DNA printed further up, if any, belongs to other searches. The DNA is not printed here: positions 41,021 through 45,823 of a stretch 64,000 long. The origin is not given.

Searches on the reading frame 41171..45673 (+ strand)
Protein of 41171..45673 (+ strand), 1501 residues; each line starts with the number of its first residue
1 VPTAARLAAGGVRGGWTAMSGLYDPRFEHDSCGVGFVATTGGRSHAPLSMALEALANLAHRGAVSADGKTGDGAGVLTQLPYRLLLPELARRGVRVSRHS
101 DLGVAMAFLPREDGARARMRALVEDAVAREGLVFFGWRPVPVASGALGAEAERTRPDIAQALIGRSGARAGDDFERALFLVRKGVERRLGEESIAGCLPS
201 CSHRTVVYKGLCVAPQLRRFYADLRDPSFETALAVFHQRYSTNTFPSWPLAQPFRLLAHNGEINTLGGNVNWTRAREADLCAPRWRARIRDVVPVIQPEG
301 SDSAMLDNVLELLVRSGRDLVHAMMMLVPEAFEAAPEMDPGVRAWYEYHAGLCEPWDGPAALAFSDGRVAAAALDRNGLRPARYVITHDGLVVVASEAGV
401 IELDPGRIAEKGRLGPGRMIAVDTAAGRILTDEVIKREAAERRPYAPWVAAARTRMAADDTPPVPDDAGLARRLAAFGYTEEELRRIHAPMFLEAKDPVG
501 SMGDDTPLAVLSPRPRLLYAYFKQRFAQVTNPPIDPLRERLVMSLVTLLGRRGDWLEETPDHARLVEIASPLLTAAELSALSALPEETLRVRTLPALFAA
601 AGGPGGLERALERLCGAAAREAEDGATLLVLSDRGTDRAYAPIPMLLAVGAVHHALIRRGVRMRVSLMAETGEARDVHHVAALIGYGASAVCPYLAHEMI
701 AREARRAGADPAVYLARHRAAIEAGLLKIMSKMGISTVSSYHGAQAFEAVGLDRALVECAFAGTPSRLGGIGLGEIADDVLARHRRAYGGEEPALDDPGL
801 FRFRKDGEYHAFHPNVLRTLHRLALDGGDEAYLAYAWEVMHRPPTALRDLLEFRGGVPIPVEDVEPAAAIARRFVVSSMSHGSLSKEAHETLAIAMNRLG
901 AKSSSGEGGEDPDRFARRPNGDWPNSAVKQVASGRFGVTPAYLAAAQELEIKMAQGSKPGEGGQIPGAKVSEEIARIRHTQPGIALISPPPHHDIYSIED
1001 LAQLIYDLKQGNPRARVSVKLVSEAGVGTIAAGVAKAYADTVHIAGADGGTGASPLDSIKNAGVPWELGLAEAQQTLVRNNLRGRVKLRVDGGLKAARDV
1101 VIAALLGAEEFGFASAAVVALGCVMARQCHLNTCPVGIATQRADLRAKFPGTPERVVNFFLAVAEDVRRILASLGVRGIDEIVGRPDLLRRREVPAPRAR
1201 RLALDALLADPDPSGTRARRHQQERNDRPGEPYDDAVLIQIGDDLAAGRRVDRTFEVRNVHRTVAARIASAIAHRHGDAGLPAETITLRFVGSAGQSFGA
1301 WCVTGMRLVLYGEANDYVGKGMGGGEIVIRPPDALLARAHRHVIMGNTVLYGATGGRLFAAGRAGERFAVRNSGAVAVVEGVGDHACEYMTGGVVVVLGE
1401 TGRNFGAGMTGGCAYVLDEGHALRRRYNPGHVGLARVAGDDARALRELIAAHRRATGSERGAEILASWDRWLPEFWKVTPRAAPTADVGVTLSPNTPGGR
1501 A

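Call 52: search_protein_families(library=pfam, proteins=[window:41171-45673:+], max_evalue=0.00001)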
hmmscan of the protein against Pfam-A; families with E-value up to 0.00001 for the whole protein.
window:41171-45673:+ (1501 aa): 4 families
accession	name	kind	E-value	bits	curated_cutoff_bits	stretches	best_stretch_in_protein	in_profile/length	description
PF00310.26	GATase_2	-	1e-161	538.8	19.9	1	32-448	1-420/420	Glutamine amidotransferases class-II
PF01645.23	Glu_synthase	-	8.3e-143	476.4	20.4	1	814-1176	5-368/369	Conserved region in glutamate synthase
PF04898.20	Glu_syn_central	-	2.2e-109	365.6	22.8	1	473-753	2-277/277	Glutamate synthase central domain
PF01493.24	GXGXG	-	5.6e-76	254.8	32.5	1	1256-1440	2-186/190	GXGXG motif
